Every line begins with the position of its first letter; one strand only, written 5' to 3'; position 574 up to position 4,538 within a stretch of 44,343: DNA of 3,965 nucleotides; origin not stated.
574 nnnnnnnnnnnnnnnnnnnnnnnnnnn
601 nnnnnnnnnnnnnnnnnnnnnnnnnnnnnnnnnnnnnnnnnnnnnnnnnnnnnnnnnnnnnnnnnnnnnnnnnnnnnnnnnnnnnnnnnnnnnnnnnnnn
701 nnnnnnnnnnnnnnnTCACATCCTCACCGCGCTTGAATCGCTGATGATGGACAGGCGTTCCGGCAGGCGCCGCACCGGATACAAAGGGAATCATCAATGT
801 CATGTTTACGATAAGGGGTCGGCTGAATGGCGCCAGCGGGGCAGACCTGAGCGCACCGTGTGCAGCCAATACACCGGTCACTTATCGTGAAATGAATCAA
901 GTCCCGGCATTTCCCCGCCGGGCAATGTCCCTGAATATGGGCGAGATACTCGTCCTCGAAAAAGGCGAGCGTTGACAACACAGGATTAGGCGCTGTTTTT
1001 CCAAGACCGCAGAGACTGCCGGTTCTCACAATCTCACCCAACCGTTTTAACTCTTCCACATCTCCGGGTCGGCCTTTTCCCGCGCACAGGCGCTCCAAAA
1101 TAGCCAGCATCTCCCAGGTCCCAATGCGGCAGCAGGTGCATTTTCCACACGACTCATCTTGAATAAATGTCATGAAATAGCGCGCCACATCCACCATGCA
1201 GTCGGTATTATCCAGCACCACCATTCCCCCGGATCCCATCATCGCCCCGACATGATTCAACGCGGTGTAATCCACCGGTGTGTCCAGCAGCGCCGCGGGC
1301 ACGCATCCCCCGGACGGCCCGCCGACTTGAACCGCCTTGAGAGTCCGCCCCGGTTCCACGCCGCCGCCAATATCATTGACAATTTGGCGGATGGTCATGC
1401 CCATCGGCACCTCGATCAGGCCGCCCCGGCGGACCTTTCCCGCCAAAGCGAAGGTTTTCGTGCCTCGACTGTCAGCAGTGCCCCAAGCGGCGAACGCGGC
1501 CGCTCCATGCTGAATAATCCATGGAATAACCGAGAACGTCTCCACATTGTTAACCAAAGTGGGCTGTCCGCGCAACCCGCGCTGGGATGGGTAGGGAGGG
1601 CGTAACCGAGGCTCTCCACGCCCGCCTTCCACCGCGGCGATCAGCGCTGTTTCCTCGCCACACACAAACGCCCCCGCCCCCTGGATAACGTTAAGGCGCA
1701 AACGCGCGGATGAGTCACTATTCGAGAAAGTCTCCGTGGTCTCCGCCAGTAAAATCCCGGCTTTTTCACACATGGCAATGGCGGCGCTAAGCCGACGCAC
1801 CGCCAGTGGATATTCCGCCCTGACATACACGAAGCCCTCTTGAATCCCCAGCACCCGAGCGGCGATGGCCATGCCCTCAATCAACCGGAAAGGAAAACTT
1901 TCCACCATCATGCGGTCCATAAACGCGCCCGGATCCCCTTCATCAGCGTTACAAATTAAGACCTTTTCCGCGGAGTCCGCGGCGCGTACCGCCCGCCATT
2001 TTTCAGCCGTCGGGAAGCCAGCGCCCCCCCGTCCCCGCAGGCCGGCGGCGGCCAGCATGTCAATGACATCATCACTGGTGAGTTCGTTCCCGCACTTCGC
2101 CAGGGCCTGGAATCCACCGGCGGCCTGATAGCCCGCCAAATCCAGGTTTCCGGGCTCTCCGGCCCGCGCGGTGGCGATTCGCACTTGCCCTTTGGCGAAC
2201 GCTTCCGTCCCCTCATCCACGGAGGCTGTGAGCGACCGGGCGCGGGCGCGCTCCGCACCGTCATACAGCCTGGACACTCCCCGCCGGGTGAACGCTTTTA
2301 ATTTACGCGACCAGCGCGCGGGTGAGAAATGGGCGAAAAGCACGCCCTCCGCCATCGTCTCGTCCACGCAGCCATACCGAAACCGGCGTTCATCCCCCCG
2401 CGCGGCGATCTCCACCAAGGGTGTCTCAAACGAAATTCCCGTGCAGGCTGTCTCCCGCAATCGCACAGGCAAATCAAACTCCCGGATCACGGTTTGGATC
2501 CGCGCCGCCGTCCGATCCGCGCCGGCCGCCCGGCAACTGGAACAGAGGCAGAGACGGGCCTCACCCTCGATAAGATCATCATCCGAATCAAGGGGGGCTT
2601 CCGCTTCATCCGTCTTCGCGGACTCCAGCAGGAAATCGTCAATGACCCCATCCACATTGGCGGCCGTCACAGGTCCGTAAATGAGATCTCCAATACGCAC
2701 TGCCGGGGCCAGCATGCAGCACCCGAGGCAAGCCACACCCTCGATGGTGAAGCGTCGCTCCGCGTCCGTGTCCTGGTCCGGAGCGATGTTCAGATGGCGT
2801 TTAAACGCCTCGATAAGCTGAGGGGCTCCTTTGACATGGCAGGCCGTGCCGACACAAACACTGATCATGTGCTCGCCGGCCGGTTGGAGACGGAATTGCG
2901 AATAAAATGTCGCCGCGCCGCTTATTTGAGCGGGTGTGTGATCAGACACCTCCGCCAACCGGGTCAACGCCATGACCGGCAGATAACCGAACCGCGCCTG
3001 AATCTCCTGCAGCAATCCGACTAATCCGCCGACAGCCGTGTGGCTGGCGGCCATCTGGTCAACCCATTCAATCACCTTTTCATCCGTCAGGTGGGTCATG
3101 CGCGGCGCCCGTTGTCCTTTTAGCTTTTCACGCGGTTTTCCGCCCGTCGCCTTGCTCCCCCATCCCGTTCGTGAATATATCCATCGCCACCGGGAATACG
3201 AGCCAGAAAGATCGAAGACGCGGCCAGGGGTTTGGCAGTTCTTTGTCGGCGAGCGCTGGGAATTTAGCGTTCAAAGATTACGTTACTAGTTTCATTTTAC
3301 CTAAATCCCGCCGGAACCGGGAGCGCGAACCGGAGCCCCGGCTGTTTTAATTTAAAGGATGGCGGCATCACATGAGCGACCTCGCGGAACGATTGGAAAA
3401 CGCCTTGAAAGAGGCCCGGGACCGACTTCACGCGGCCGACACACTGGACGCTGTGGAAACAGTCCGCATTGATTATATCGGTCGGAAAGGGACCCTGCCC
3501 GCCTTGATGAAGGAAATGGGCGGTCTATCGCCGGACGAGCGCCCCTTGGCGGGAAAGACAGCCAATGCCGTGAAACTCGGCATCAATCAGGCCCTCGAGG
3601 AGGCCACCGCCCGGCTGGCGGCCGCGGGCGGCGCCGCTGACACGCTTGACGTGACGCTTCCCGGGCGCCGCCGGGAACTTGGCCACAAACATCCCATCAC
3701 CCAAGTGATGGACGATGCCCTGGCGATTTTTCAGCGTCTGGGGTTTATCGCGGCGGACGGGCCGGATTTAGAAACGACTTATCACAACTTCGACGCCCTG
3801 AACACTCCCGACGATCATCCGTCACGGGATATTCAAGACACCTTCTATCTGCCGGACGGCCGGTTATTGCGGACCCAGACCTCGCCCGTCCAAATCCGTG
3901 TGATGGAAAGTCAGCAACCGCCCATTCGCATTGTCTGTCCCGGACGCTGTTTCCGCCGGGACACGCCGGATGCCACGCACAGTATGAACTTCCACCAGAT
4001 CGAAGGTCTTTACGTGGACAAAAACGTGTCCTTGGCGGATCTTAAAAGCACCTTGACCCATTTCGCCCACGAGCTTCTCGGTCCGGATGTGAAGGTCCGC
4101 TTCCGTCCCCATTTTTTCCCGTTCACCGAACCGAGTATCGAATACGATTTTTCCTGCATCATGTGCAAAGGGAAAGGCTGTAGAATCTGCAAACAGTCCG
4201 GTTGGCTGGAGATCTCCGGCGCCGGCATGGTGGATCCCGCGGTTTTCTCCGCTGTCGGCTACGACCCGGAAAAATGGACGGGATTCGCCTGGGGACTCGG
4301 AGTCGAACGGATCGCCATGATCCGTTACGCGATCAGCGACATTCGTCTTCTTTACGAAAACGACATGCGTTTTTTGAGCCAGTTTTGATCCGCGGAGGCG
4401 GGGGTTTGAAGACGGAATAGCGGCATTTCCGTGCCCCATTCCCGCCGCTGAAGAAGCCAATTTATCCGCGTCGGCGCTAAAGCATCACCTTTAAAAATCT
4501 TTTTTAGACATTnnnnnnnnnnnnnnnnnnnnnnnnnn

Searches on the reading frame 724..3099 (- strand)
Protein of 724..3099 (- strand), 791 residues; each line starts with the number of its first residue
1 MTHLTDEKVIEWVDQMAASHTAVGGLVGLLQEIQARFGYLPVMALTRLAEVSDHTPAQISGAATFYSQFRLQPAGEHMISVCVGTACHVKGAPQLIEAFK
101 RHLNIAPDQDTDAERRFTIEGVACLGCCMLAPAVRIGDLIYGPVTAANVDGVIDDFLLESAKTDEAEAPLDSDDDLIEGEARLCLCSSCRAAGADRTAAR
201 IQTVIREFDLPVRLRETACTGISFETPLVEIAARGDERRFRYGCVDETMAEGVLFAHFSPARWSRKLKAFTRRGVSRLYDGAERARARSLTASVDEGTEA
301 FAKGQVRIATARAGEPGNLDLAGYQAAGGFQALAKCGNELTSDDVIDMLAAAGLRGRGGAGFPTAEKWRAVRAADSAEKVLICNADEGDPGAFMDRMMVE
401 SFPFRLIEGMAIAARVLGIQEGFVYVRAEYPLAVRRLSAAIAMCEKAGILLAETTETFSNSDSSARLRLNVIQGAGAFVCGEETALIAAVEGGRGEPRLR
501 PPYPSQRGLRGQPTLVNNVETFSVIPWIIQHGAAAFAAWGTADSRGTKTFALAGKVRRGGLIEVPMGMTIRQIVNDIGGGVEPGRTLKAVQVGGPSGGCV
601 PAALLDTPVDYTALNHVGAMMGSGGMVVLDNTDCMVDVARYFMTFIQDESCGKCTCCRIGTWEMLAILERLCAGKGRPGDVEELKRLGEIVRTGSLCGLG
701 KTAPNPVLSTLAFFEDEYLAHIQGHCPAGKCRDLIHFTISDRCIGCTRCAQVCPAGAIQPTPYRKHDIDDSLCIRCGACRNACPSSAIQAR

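Call 38: search_protein_families(library=pfam, proteins=[window:724-3099:-])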
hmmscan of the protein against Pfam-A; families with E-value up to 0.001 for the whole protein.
window:724-3099:- (791 aa): 14 families
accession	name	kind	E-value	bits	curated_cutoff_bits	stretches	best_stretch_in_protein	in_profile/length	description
PF01512.22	Complex1_51K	-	3.5e-42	144.3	31.2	1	351-526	3-149/150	Nuo51 FMN-binding domain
PF01257.25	2Fe-2S_thioredx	-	1.5e-39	135.6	24.8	1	22-155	11-143/145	Thioredoxin-like [2Fe-2S] ferredoxin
PF10589.14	NADH_4Fe-4S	-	5.2e-30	103.6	23.5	1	637-721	1-85/85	NADH-ubiquinone oxidoreductase-F iron-sulfur binding region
PF00037.32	Fer4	-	5.2e-11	42.3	21.1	2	768-789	3-24/24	4Fe-4S binding domain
PF12838.12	Fer4_7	-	6.5e-09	36.6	27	1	742-787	1-52/52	4Fe-4S dicluster domain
PF13187.11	Fer4_9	-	1.5e-08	35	27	1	742-788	1-52/52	4Fe-4S dicluster domain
PF13237.11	Fer4_10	-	5.1e-07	30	25.5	1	740-784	6-53/53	4Fe-4S dicluster domain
PF12797.12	Fer4_2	-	1.9e-06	27.9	24.5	2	739-755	6-22/22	4Fe-4S binding domain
PF12837.12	Fer4_6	-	9.5e-06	25.8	25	1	741-758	7-24/24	4Fe-4S binding domain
PF10531.15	SLBB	-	4.4e-05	23.7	27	1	551-598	3-53/55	SLBB domain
PF22461.2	SLBB_2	-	0.00013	22.5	27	1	549-595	2-49/79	SLBB domain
PF25160.1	LdpA_Fe-S-bd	-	0.00015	21.9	27.6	0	751-790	11-45/49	LdpA Fe-S cluster-binding domain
PF14697.11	Fer4_21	-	0.00022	21.7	35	1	735-758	33-57/59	4Fe-4S dicluster domain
PF13484.11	Fer4_16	-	0.00077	20.6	30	1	742-761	1-20/66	4Fe-4S double cluster binding domain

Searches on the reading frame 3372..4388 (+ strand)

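Call 38: search_protein_families(library=pfam, proteins=[window:3372-4388:+])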
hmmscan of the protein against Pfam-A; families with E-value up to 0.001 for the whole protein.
window:3372-4388:+ (338 aa): 2 families
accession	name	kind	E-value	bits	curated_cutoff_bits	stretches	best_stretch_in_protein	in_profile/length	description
PF01409.25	tRNA-synt_2d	-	2.5e-99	332.2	19.8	1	92-338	2-246/246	tRNA synthetases class II core domain (F)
PF02912.23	Phe_tRNA-synt_N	-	4.7e-20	71.8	22.3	1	24-85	2-63/69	Aminoacyl tRNA synthetase class II, N-terminal domain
